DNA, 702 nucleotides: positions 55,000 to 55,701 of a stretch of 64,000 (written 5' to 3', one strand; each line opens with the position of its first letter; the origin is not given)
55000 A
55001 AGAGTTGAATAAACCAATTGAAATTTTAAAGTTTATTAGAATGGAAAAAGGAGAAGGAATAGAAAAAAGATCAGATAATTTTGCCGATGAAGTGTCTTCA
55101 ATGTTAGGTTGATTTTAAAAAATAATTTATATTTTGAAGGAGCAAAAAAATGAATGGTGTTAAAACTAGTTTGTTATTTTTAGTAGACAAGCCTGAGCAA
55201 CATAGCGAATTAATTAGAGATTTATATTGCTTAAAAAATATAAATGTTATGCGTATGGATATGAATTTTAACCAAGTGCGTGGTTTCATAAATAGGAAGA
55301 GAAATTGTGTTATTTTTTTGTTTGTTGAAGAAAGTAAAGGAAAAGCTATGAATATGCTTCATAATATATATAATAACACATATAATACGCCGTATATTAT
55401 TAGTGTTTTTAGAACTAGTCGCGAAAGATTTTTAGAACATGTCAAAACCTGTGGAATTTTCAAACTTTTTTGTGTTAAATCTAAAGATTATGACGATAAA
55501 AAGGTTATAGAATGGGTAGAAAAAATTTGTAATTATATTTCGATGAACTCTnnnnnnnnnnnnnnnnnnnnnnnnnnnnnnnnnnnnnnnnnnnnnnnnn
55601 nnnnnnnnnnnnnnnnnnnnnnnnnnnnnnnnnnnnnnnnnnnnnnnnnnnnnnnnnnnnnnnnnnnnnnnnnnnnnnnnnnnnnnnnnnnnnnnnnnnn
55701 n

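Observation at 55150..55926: Spo0A-type DNA-binding domain fused to a degenerate receiver, wedged between tsf and ffh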

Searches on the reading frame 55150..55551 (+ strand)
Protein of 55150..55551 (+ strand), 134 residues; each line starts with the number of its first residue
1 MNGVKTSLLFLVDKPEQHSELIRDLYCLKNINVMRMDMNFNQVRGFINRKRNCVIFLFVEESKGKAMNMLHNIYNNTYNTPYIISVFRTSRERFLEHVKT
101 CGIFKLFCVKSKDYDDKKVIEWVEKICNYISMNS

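Call 59: search_solved_structures(query=A4, max_evalue=10, show_alignments=4)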
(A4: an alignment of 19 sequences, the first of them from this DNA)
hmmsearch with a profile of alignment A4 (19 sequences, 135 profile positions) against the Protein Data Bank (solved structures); distinct sequences matched with E-value up to 10: 3.
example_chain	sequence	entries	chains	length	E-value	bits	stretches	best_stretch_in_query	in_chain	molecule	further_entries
3kto_A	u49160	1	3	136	0.13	15.4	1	4-90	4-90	Response regulator receiver protein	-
2aeu_A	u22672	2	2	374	0.24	14.5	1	32-73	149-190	Hypothetical protein MJ0158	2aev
7aov_A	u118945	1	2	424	0.69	13.1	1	105-133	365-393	Transient receptor potential cation channel subfamily M member 2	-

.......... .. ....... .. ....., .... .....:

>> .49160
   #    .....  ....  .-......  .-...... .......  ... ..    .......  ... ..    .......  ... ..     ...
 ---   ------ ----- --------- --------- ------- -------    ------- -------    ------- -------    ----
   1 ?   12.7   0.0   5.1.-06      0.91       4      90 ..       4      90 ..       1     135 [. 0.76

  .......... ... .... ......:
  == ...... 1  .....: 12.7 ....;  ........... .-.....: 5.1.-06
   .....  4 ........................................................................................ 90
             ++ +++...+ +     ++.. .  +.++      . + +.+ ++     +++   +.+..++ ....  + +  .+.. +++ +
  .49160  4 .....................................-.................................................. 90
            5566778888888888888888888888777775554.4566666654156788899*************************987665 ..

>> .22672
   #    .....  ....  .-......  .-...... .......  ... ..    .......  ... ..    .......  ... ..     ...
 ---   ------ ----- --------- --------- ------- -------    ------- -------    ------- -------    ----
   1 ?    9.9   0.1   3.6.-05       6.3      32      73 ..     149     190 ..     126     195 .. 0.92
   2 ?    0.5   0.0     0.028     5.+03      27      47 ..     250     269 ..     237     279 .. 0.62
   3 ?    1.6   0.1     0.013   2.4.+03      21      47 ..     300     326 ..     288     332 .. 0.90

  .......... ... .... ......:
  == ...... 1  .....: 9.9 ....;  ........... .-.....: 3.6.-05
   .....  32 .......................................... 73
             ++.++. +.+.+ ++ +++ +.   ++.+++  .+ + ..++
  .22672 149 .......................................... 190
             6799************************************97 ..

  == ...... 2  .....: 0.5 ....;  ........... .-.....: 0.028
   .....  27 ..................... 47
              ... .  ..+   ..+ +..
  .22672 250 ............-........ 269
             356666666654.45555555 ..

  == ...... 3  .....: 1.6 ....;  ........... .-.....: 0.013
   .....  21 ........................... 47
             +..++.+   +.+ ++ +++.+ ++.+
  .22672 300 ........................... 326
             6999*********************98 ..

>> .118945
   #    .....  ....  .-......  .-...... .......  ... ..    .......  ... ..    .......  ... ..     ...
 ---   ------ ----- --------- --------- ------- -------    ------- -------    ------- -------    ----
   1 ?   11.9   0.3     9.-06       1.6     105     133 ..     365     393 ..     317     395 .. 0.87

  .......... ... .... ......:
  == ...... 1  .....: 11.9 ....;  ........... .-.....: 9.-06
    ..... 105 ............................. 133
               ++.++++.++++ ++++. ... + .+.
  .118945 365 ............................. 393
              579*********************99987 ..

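Call 60: search_protein_families(library=pfam, alignment_id=A4, max_evalue=10)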
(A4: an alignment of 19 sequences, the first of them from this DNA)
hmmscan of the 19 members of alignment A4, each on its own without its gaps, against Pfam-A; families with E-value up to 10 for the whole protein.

A. member 1, seq(134 aa): 0 families

B. families by the number of members that match (of 19 scanned): 17 families
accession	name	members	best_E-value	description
PF24540.1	zf-C2H2_REST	2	0.11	REST-like, C2H2-type zinc finger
PF07191.17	Zn_ribbon_6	1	0.02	Double zinc ribbon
PF06385.17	Baculo_LEF-11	1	0.034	Baculovirus LEF-11 protein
PF03849.19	Tfb2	1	0.04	Transcription factor Tfb2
PF19823.4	DUF6305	1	0.046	Domain of unknown function (DUF6305)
PF07534.22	TLD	1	0.049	TLDc domain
PF21608.2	V-cyclin_C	1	0.06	V-cyclin, C-terminal domain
PF11427.14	HTH_Tnp_Tc3_1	1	0.077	Tc3 transposase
PF20986.2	DUF6849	1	0.087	Domain of unknown function (DUF6849)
PF24900.1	TRASH_ZMYM4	1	0.095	Zinc finger MYM-type protein 4-like, TRASH domain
PF18618.6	HP0268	1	0.097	HP0268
PF12834.13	Phage_int_SAM_2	1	0.1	Phage integrase, N-terminal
PF02976.21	MutH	1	0.11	DNA mismatch repair enzyme MutH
PF20991.3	CBP66_1st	1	0.12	Nuclear cap binding complex subunit CBP66 N-terminal domain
PF23218.1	PH_AIR9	1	0.13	AIR9 PH-like domain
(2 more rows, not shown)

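Call 90: predict_structure(alignment_id=A4)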
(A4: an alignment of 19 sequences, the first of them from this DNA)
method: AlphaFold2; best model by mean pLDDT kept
length: 134 residues; sequences in the alignment: 19
mean_pLDDT: 89.4   pTM: 0.85
mean pLDDT of the five models: 89.4, 87.6, 87.6, 87.4, 85.6
residues with pLDDT >= 90: 85; 70-90: 43; 50-70: 4; < 50: 2
segments of 3 or more residues with pLDDT < 50: none
pLDDT, mean of each block of 10 residues (from residue 1): 76 93 94 91 88 91 91 85 92 89 92 94 93 70
secondary structure, 60 per line:
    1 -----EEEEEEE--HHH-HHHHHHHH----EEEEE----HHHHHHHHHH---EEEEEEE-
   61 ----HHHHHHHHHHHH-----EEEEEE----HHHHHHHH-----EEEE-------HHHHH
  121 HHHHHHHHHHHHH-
elements in order: E6-12 H19-26 E31-35 H40-49 E53-59 H65-76 E82-87 H92-99 E105-108 H116-133

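Call 92: fold_search(model_id=the predicted structure, library=pdb)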
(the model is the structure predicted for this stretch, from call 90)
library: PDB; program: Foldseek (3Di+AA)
matches with E <= 10: 1656; with E <= 0.001: 287
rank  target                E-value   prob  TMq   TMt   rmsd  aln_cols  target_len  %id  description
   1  6swl_B                4.5e-06  1.00  0.66  0.67   4.0       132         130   13  The REC domain of XynC, a response regulator from Geobacillus stearothermophilus (released 2020-10-14)
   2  1qmp_D                7.0e-06  1.00  0.65  0.69   3.9       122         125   14  Phosphorylated aspartate in the crystal structure of the sporulation response regulator, Spo0A (released 1999-11-14)
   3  1qmp_A                8.0e-06  1.00  0.67  0.71   3.8       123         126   14  Phosphorylated aspartate in the crystal structure of the sporulation response regulator, Spo0A (released 1999-11-14)
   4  5iuk_F                8.0e-06  1.00  0.64  0.64   4.4       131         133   11  Crystal structure of the DesK-DesR complex in the phosphotransfer state with high Mg2+ (150 mM) (released 2016-12-21)
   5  9fn5_A                1.2e-05  1.00  0.65  0.68   4.2       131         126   11  The REC domain (in the non-phosphorylated state) of XynC, a response regulator from G.proteiniphilus T-6 (released 2025-06-25)
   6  6swl_A                1.2e-05  1.00  0.64  0.65   4.1       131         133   13  The REC domain of XynC, a response regulator from Geobacillus stearothermophilus (released 2020-10-14)
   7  3cfy                  1.5e-05  1.00  0.69  0.71   3.7       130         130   11  Crystal structure of signal receiver domain of putative Luxo repressor protein from Vibrio parahaemolyticus (released 2008-03-18)
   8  2qxy_B                1.5e-05  1.00  0.61  0.68   3.8       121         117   16  Crystal structure of a response regulator from Thermotoga maritima (released 2007-08-28)
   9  1dbw_B                1.7e-05  1.00  0.68  0.72   3.5       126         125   14  CRYSTAL STRUCTURE OF FIXJ-N (released 1999-11-26)
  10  1qmp_B                2.0e-05  1.00  0.65  0.70   3.9       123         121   14  Phosphorylated aspartate in the crystal structure of the sporulation response regulator, Spo0A (released 1999-11-14)
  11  4le0_A                2.0e-05  1.00  0.63  0.63   4.4       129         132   11  Crystal structure of the receiver domain of DesR in complex with beryllofluoride and magnesium (released 2014-07-16)
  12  4ldz_B                2.1e-05  1.00  0.67  0.50   3.7       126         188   12  Crystal structure of the full-length response regulator DesR in the active state (released 2014-07-16)
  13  5uht_B                2.2e-05  1.00  0.67  0.73   3.6       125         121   13  Structure of the Thermotoga maritima HK853-BeF3-RR468 complex at pH 5.0 (released 2017-12-27)
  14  2qxy_A                2.5e-05  1.00  0.61  0.67   4.0       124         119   14  Crystal structure of a response regulator from Thermotoga maritima (released 2007-08-28)
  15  5wq0_A                2.9e-05  1.00  0.67  0.72   3.9       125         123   13  Receiver domain of Spo0A from Paenisporosarcina sp. TG-14 (released 2017-03-22)
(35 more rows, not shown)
